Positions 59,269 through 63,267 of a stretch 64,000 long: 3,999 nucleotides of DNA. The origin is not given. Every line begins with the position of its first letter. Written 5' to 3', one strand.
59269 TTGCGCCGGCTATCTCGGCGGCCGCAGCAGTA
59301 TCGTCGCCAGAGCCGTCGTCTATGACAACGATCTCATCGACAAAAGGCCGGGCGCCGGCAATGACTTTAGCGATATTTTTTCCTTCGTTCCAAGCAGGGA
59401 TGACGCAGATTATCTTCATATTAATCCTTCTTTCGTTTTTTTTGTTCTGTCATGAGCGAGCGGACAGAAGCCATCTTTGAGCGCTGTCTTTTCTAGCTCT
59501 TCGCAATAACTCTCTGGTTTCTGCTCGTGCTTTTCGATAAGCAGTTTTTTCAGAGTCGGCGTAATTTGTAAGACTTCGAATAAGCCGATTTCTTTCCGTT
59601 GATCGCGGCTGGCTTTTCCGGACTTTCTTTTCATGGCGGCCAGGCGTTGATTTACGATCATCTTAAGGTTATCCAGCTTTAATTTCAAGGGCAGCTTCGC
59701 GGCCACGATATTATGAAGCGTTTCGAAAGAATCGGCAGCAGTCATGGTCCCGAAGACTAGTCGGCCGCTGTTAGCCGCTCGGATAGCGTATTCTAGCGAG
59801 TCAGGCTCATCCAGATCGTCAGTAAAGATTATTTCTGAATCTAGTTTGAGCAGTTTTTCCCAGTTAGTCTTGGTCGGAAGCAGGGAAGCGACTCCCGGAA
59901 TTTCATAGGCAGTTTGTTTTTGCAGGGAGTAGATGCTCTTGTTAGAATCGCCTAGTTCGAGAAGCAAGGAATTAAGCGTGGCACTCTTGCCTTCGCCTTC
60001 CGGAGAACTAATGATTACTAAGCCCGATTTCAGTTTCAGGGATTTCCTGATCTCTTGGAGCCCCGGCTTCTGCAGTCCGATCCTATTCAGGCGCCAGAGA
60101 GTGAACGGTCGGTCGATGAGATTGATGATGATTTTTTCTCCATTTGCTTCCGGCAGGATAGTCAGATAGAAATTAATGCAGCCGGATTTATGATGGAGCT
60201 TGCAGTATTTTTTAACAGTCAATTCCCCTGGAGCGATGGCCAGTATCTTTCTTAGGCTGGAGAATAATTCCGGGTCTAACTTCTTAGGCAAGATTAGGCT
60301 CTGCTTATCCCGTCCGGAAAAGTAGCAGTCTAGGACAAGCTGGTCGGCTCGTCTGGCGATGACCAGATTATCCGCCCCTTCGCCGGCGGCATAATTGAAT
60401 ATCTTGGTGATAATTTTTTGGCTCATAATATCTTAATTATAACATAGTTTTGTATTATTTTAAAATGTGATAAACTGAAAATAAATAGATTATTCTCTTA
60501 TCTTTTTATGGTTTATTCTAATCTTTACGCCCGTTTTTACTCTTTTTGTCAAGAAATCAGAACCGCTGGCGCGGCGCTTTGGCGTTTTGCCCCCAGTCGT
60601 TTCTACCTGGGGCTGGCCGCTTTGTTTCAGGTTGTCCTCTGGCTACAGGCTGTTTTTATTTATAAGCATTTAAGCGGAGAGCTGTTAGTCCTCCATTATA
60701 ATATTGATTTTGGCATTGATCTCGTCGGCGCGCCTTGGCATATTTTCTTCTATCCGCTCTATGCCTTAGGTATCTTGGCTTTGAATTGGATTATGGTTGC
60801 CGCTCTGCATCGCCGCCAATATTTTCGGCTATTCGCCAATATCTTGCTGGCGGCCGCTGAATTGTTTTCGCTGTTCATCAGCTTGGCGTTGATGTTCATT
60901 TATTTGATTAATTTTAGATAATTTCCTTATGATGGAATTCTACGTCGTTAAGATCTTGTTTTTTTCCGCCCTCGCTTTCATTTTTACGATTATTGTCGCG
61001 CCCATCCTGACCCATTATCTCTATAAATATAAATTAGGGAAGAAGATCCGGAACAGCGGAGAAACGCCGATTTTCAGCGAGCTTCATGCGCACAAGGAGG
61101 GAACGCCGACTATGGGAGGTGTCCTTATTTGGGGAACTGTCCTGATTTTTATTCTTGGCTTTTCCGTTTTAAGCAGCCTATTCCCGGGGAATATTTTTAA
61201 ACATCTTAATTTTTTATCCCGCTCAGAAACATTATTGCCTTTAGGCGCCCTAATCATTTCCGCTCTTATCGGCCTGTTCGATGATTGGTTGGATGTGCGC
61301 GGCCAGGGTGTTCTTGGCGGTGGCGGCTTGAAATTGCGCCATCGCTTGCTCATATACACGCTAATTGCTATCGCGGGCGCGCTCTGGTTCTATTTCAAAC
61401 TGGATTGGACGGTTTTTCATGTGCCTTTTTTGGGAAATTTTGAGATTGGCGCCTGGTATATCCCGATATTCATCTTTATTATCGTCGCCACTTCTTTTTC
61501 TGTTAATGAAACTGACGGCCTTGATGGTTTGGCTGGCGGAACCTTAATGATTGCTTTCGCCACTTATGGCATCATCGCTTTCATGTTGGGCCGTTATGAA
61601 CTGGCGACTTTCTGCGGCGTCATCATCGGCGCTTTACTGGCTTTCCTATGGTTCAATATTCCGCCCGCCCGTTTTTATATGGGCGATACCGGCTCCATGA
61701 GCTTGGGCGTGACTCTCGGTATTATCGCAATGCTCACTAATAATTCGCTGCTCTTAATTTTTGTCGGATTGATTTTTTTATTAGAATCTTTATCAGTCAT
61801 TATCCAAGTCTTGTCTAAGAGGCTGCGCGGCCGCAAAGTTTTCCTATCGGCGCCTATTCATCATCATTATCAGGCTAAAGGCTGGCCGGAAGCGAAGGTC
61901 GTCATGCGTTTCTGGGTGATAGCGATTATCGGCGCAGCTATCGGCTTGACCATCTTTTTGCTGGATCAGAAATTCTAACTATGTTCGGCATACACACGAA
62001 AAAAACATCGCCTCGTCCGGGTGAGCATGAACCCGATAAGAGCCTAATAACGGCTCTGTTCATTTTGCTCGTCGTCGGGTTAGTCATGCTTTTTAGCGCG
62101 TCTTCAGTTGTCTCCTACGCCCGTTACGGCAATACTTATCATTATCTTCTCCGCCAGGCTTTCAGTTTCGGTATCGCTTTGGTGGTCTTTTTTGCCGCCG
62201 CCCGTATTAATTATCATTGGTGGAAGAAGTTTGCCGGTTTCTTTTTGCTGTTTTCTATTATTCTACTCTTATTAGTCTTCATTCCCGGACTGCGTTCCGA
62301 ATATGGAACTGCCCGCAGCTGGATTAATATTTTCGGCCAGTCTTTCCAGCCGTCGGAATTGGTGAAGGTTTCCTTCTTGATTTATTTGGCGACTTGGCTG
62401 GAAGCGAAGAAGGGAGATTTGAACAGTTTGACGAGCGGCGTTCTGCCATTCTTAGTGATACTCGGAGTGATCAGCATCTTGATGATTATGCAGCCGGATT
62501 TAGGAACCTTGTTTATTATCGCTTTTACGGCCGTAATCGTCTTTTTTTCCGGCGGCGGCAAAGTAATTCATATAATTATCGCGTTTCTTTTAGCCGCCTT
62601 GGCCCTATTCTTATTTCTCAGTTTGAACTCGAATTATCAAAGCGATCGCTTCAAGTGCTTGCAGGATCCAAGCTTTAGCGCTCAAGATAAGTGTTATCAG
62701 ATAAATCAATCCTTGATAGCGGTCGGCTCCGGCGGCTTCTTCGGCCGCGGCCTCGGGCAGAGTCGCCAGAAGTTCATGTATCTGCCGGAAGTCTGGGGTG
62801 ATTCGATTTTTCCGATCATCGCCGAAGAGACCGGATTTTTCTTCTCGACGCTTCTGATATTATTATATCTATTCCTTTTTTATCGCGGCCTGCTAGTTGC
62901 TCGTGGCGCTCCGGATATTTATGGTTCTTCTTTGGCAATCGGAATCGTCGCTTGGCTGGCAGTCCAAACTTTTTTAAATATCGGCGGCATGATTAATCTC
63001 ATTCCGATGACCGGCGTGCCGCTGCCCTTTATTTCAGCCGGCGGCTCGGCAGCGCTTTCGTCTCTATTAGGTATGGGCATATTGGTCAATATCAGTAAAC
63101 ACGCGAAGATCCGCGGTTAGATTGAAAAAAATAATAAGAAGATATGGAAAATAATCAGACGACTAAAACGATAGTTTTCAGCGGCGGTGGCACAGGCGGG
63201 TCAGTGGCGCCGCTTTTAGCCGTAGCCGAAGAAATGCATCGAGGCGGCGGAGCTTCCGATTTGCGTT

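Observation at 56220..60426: Degenerate PilB/GspE-like ATPase translationally coupled to a GT2-DUF2304-GT4-GT4 operon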

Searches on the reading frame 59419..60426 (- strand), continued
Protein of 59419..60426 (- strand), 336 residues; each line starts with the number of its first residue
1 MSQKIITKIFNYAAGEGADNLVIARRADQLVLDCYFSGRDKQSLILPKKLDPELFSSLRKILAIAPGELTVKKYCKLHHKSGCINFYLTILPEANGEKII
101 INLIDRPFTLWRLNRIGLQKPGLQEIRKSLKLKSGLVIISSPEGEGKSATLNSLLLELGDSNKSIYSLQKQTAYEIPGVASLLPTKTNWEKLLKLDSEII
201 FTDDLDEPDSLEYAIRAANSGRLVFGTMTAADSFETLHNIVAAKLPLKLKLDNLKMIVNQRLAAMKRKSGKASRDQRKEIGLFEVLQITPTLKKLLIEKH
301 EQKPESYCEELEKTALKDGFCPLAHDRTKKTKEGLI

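Call 36: find_encoding_contigs(protein=P0183, flank=8000, max_places=1)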
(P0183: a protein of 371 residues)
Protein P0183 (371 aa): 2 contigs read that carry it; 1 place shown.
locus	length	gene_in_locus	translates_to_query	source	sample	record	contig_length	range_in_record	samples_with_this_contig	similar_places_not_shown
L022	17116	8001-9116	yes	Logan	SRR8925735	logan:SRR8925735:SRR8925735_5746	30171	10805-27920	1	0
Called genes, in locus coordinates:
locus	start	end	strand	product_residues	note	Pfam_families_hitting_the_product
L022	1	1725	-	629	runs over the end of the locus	PF01411:tRNA-synt_2c, PF07973:tRNA_SAD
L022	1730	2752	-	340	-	PF01565:FAD_binding_4, PF02873:MurB_C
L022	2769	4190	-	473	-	PF01225:Mur_ligase, PF08245:Mur_ligase_M, PF02875:Mur_ligase_C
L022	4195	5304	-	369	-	PF03033:Glyco_transf_28, PF04101:Glyco_tran_28_C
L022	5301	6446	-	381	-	PF01098:FTSW_RODA_SPOVE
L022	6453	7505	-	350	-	PF10555:MraY_sig1 (faint), PF00953:Glycos_transf_4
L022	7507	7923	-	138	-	-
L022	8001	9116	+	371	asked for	PF00437:T2SSE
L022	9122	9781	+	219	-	PF00535:Glycos_transf_2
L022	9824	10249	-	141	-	-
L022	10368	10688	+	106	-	PF10066:DUF2304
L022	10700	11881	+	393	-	PF13439:Glyco_transf_4, PF13579:Glyco_trans_4_4 (weak), PF20706:GT4-conflict, PF00534:Glycos_transf_1, PF13692:Glyco_trans_1_4, PF13524:Glyco_trans_1_2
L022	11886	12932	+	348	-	PF13439:Glyco_transf_4, PF13579:Glyco_trans_4_4, PF00534:Glycos_transf_1, PF13692:Glyco_trans_1_4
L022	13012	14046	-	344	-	PF01073:3Beta_HSD, PF01370:Epimerase, PF16363:GDP_Man_Dehyd, PF07993:NAD_binding_4 (weak)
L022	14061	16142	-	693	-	PF13517:FG-GAP_3 (faint), PF00082:Peptidase_S8, PF01839:FG-GAP (weak)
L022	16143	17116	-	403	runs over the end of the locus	PF13439:Glyco_transf_4, PF20706:GT4-conflict, PF00534:Glycos_transf_1, PF13692:Glyco_trans_1_4, PF13524:Glyco_trans_1_2 (weak)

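Call 37: find_encoding_contigs(protein=P0259, flank=8000, max_places=1)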
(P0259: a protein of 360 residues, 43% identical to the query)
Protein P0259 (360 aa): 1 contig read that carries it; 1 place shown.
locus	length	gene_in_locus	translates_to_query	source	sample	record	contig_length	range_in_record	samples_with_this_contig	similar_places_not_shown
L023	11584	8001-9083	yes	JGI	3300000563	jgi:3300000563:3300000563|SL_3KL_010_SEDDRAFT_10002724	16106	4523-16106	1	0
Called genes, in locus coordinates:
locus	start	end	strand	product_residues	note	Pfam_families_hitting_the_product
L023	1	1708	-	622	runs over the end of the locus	PF01411:tRNA-synt_2c, PF07973:tRNA_SAD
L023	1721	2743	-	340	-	PF01565:FAD_binding_4, PF02873:MurB_C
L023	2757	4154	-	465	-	-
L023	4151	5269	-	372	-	-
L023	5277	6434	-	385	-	PF01098:FTSW_RODA_SPOVE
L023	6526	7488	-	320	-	-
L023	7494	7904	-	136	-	-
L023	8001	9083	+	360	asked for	PF00437:T2SSE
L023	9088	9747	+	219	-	PF00535:Glycos_transf_2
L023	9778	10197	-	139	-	-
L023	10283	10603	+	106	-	PF10066:DUF2304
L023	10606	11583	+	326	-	?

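Call 38: find_encoding_contigs(protein=P0241, flank=8000, max_places=1)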
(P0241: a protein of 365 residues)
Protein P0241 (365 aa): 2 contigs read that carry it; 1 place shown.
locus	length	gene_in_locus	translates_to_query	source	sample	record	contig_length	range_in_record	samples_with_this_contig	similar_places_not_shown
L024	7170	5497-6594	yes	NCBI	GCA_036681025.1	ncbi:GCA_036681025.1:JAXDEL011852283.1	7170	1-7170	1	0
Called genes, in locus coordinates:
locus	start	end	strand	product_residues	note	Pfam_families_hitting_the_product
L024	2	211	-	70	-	?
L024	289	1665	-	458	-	PF01225:Mur_ligase, PF08245:Mur_ligase_M, PF02875:Mur_ligase_C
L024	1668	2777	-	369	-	PF03033:Glyco_transf_28, PF04101:Glyco_tran_28_C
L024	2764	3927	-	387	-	PF01098:FTSW_RODA_SPOVE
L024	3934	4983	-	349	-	PF00953:Glycos_transf_4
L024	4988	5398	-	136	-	-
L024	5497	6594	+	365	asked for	PF00437:T2SSE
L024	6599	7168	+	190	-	?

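Call 39: find_encoding_contigs(protein=P0172, flank=8000, max_places=1)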
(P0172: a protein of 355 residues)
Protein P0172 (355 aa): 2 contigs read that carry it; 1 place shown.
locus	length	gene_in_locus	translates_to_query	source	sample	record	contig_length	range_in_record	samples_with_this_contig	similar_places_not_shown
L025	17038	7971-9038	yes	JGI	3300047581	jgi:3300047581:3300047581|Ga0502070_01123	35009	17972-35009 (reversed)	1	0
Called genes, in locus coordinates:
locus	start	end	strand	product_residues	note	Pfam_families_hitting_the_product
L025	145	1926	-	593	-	PF00664:ABC_membrane, PF00005:ABC_tran, PF02463:SMC_N (faint)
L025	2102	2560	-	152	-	-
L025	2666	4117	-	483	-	PF01225:Mur_ligase, PF08245:Mur_ligase_M, PF02875:Mur_ligase_C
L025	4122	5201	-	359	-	PF03033:Glyco_transf_28, PF04101:Glyco_tran_28_C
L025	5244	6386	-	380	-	PF01098:FTSW_RODA_SPOVE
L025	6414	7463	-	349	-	PF10555:MraY_sig1 (weak), PF00953:Glycos_transf_4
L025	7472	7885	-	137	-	-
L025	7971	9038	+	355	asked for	PF00437:T2SSE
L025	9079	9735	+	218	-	PF00535:Glycos_transf_2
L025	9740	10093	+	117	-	PF10066:DUF2304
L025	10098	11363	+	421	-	PF00534:Glycos_transf_1, PF13692:Glyco_trans_1_4, PF13524:Glyco_trans_1_2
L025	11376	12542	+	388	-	PF13439:Glyco_transf_4, PF13579:Glyco_trans_4_4, PF00534:Glycos_transf_1, PF13692:Glyco_trans_1_4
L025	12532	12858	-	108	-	-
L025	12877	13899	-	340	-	PF01073:3Beta_HSD, PF01370:Epimerase, PF02719:Polysacc_synt_2 (faint), PF16363:GDP_Man_Dehyd, PF07993:NAD_binding_4 (weak)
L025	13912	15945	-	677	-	PF00082:Peptidase_S8, PF01839:FG-GAP (faint), PF13517:FG-GAP_3 (weak)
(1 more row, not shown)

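Call 40: find_encoding_contigs(protein=P0175, flank=8000, max_places=1)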
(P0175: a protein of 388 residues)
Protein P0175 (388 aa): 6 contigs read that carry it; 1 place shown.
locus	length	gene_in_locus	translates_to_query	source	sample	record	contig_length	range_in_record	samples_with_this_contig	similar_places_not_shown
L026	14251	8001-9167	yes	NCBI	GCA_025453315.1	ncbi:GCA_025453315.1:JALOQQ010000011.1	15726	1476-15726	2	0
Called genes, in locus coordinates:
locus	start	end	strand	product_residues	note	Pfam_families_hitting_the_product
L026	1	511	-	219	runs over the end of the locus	-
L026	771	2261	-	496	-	PF01225:Mur_ligase, PF08245:Mur_ligase_M, PF02875:Mur_ligase_C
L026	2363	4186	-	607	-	PF15899:BNR_6 (faint), PF07963:N_methyl (weak), PF25852:DUF6242_C (faint)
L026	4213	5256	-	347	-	PF03033:Glyco_transf_28, PF04101:Glyco_tran_28_C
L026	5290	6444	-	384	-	PF01098:FTSW_RODA_SPOVE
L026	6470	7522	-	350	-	PF00953:Glycos_transf_4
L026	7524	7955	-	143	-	-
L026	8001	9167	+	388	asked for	PF00437:T2SSE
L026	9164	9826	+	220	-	PF00535:Glycos_transf_2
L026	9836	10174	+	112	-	PF10066:DUF2304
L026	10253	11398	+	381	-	PF13439:Glyco_transf_4 (weak), PF20706:GT4-conflict, PF00534:Glycos_transf_1, PF13692:Glyco_trans_1_4, PF13524:Glyco_trans_1_2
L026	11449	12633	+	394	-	PF13439:Glyco_transf_4, PF13579:Glyco_trans_4_4, PF00534:Glycos_transf_1, PF13692:Glyco_trans_1_4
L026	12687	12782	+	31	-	-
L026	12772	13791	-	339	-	PF04321:RmlD_sub_bind (weak), PF01073:3Beta_HSD, PF01370:Epimerase, PF07993:NAD_binding_4 (faint), PF16363:GDP_Man_Dehyd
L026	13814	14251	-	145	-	?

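Call 41: find_encoding_contigs(protein=P0169, flank=8000, max_places=1)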
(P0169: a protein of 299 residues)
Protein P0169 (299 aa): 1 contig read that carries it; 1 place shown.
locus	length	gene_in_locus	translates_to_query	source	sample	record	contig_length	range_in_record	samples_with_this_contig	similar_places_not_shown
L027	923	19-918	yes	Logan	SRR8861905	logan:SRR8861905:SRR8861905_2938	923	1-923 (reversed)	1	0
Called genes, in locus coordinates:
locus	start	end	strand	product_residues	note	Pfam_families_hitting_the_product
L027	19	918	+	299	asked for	PF00437:T2SSE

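Call 42: find_encoding_contigs(protein=P0193, flank=8000, max_places=1)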
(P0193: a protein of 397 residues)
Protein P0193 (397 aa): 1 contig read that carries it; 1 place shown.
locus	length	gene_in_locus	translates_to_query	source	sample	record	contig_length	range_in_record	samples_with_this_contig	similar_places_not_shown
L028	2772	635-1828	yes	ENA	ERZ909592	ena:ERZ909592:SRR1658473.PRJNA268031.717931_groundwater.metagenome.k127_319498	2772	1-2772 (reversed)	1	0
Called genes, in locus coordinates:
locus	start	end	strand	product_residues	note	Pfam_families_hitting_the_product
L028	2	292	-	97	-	?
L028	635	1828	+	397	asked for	PF00437:T2SSE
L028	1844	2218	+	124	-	-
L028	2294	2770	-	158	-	?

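Call 65: list_cluster_members(proteins=[P0001, P0153, P0154, P0156, P0159, P0181, P0182, P0185, P0183, P0175])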
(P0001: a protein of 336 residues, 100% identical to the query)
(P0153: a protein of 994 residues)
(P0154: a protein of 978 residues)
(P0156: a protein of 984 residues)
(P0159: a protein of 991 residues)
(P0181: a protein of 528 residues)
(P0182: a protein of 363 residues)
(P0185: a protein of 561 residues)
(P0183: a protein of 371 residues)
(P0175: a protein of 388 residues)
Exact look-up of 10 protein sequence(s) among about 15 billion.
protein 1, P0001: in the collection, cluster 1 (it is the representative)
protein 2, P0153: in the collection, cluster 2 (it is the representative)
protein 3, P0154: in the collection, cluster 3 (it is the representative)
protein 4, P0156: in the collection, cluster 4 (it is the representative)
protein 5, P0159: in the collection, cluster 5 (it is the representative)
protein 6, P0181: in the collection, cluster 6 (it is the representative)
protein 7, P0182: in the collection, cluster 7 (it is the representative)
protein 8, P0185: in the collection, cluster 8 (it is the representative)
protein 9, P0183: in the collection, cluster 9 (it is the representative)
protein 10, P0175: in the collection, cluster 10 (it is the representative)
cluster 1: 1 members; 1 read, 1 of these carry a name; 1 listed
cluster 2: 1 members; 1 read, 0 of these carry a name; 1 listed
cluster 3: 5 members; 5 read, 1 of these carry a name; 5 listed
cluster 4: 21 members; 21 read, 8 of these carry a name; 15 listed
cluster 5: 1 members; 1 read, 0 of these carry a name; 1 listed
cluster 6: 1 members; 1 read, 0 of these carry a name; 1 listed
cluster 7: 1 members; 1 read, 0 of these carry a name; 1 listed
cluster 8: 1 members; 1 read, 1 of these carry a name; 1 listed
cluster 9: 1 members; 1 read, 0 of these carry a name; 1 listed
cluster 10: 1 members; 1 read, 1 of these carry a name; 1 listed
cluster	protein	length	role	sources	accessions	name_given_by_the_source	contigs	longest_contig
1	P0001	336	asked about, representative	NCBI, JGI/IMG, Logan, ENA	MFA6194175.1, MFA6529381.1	MAG: ATPase, T2SS/T4P/T4SS family [Patescibacteria group bacterium] | type II secretory ATPase GspE/PulE/Tfp pilus assembly ATPase PilB-like protein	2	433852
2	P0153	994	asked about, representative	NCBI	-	-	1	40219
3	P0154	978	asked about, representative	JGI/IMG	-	-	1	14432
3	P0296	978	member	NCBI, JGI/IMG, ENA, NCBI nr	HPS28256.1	MAG TPA: ATPase, T2SS/T4P/T4SS family [Candidatus Paceibacterota bacterium] | ATPase, T2SS/T4P/T4SS family [Candidatus Paceibacterota bacterium]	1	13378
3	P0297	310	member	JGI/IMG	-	-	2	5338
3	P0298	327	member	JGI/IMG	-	-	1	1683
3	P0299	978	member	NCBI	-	-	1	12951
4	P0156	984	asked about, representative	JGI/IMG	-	type II secretory ATPase GspE/PulE/Tfp pilus assembly ATPase PilB-like protein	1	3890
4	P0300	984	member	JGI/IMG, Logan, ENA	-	type II secretory ATPase GspE/PulE/Tfp pilus assembly ATPase PilB-like protein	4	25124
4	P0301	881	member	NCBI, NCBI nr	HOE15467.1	MAG TPA: GspE/PulE family protein, partial [Candidatus Paceibacterota bacterium] | GspE/PulE family protein [Candidatus Paceibacterota bacterium]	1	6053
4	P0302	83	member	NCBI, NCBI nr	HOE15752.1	MAG TPA: hypothetical protein PLH82_03880, partial [Candidatus Paceibacterota bacterium] | hypothetical protein [Candidatus Paceibacterota bacterium]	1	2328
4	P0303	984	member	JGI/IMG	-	type II secretory ATPase GspE/PulE/Tfp pilus assembly ATPase PilB-like protein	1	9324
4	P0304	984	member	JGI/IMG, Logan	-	type II secretory ATPase GspE/PulE/Tfp pilus assembly ATPase PilB-like protein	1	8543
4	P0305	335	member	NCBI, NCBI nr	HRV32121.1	MAG TPA: GspE/PulE family protein, partial [Candidatus Paceibacterota bacterium] | GspE/PulE family protein [Candidatus Paceibacterota bacterium]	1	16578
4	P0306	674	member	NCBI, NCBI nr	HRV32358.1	MAG TPA: ATPase, T2SS/T4P/T4SS family, partial [Candidatus Paceibacterota bacterium] | ATPase, T2SS/T4P/T4SS family [Candidatus Paceibacterota bacterium]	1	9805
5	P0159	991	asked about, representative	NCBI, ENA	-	-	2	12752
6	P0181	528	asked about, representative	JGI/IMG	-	-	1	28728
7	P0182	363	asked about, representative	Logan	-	-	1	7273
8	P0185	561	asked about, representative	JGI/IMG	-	type IV pilus assembly protein PilB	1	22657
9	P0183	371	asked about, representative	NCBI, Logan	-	-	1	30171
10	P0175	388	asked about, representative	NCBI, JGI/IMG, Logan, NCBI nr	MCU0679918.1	MAG: Flp pilus assembly complex ATPase component TadA [Planctomycetes bacterium] | type II secretory ATPase GspE/PulE/Tfp pilus assembly ATPase PilB-like protein | Flp pilus assembly complex ATPase component TadA [Planctomycetota bacterium]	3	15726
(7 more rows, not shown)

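Call 76: search_protein_families(library=padloc, proteins=[window:59419-60426:-], max_evalue=0.001)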
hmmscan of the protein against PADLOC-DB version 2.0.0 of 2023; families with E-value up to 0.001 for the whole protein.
window:59419-60426:- (336 aa): 0 families

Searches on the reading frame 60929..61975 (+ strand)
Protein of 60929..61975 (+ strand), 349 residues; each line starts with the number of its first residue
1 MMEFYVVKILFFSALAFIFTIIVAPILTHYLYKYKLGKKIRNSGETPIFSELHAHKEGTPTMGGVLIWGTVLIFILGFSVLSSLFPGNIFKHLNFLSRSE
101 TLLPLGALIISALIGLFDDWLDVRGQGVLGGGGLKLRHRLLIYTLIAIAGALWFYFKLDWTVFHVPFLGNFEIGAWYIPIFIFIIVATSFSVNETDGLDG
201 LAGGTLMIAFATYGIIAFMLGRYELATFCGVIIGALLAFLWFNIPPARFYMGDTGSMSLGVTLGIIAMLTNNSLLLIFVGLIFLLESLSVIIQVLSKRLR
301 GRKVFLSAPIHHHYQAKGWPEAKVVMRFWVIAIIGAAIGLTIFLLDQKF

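Call 3: search_protein_families(library=pfam, proteins=[window:60929-61975:+], max_evalue=0.01)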
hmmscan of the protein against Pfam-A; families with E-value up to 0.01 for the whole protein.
window:60929-61975:+ (349 aa): 2 families
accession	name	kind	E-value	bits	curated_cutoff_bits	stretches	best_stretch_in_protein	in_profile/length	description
PF00953.26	Glycos_transf_4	-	1e-31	110.5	27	1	105-269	5-158/160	Glycosyl transferase family 4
PF10555.14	MraY_sig1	-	2.6e-05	23.9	20.1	1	56-67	1-12/13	Phospho-N-acetylmuramoyl-pentapeptide-transferase signature 1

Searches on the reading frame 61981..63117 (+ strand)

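Call 15: search_protein_families(library=pfam, proteins=[window:61981-63117:+], max_evalue=0.001)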
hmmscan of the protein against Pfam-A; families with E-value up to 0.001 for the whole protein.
window:61981-63117:+ (379 aa): 1 family
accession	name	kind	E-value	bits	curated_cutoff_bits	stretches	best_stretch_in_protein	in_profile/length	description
PF01098.24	FTSW_RODA_SPOVE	-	2.3e-92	310.2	26.4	1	22-376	3-355/356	Cell cycle protein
